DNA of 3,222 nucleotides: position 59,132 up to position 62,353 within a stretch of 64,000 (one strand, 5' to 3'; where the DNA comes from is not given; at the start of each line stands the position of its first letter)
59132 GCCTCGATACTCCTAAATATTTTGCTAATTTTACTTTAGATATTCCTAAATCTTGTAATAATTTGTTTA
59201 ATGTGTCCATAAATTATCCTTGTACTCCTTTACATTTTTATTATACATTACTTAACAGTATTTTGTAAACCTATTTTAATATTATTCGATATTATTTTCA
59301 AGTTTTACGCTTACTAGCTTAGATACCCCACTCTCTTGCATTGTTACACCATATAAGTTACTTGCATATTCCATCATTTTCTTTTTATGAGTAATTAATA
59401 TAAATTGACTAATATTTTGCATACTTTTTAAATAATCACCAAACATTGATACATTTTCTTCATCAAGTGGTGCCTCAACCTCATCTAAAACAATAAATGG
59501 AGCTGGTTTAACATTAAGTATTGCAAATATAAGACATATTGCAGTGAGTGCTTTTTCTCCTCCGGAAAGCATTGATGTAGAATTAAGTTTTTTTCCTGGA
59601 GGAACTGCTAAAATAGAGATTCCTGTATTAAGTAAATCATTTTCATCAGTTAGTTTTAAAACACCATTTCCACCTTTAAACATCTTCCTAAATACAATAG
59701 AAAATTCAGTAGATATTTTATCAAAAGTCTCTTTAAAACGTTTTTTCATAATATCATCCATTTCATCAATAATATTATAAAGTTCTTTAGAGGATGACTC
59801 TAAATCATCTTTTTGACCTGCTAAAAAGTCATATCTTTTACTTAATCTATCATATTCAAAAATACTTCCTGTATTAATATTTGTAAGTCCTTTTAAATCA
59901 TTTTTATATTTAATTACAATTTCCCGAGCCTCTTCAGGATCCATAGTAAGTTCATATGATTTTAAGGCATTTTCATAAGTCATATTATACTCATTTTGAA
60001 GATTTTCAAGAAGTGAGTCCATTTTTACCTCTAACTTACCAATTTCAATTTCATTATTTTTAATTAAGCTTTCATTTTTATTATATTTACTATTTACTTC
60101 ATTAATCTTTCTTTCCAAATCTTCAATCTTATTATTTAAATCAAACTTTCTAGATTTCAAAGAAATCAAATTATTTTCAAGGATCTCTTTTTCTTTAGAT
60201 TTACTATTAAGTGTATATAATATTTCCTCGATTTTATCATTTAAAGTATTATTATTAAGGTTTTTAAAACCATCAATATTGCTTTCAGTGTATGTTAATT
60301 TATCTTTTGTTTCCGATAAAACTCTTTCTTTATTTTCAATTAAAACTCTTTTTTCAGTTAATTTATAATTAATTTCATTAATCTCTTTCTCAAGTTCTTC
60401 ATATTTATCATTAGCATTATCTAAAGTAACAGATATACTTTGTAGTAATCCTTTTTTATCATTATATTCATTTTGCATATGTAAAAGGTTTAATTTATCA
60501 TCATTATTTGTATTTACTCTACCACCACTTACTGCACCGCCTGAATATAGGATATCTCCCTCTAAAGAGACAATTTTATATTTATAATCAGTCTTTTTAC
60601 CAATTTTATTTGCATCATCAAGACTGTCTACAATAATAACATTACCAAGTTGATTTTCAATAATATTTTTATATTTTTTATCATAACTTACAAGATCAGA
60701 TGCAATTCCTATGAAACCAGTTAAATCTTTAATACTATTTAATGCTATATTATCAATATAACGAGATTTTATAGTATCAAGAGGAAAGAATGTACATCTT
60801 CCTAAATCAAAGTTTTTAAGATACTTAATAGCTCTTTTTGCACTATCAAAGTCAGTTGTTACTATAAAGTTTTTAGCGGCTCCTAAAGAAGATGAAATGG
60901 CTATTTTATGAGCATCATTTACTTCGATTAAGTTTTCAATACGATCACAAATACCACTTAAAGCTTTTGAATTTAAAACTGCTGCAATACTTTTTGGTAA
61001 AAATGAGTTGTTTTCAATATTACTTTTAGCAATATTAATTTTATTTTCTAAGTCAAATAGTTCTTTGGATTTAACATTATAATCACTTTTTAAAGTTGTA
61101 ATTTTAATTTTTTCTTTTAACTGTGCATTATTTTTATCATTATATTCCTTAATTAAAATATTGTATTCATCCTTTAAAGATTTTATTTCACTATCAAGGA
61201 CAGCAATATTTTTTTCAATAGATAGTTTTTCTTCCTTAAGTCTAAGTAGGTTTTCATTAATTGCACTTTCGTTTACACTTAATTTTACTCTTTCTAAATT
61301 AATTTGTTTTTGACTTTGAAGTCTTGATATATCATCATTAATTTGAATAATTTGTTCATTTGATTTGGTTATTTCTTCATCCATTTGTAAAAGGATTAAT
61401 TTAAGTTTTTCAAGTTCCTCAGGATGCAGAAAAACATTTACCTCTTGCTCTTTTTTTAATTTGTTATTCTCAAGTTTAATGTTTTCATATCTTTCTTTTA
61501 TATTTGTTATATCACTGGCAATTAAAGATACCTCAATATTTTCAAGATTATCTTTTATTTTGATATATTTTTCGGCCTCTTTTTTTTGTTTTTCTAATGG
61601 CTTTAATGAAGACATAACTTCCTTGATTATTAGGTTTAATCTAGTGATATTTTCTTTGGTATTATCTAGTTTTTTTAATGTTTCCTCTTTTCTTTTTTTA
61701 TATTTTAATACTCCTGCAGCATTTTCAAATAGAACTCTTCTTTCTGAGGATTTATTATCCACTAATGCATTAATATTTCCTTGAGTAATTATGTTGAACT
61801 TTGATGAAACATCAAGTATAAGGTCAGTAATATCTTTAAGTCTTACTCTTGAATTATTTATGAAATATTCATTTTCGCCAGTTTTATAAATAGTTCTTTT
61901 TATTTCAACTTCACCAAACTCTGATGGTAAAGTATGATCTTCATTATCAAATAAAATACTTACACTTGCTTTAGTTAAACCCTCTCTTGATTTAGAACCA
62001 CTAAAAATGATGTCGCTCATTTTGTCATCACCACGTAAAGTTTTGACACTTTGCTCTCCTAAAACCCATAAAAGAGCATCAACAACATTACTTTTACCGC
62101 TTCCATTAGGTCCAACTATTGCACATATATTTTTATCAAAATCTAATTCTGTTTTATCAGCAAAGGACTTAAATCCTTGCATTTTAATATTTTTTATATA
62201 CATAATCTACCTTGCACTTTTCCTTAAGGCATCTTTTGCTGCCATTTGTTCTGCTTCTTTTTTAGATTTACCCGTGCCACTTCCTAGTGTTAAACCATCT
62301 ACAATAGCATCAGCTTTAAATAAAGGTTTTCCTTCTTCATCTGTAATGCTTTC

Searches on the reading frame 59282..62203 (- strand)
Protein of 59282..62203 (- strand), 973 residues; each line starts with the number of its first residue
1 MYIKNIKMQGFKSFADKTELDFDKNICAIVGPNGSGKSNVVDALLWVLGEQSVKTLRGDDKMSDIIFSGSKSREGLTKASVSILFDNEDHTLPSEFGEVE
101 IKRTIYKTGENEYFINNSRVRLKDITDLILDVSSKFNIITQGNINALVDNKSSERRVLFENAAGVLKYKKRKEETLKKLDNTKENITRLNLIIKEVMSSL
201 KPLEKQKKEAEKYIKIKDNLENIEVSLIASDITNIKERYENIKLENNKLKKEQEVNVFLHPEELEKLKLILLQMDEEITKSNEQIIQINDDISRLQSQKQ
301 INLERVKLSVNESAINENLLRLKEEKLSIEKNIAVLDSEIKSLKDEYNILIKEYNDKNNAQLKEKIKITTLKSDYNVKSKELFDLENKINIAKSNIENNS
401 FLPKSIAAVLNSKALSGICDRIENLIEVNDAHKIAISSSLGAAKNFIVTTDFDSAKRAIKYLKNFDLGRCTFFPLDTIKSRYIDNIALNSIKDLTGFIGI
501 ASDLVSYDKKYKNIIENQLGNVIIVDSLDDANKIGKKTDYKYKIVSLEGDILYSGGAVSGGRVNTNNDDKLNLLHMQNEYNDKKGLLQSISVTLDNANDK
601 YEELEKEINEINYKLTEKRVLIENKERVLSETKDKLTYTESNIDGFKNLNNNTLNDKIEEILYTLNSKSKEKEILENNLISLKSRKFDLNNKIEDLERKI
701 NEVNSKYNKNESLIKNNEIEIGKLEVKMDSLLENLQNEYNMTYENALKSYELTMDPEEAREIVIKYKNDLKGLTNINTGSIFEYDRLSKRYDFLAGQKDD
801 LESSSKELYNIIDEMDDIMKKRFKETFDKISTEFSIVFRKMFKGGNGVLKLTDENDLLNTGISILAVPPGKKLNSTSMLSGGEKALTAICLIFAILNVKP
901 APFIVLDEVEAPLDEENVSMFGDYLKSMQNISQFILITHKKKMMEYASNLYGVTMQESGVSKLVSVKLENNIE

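Call 36: search_protein_families(library=pfam, proteins=[window:59282-62203:-], max_evalue=0.001)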
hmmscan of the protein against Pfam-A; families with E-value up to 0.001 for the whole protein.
window:59282-62203:- (973 aa): 6 families
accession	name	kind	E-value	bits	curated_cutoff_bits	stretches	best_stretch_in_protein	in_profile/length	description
PF02463.25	SMC_N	-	7.4e-60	202.5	40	1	2-962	1-220/220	RecF/RecN/SMC N terminal domain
PF06470.18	SMC_hinge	-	3.5e-26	92.3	22.5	1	416-534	2-115/116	SMC proteins Flexible Hinge Domain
PF13476.12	AAA_23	-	3.1e-15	57.8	27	1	6-252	2-199/201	AAA domain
PF13304.12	AAA_21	-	1.1e-08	36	27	1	28-105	3-99/304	AAA domain, putative AbiEii toxin, Type IV TA system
PF13555.12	AAA_29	-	2e-06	27.9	27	1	11-49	9-47/61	P-loop containing region of AAA domain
PF13175.12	AAA_15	-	0.00097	19.3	32.1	1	1-374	1-279/374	AAA ATPase domain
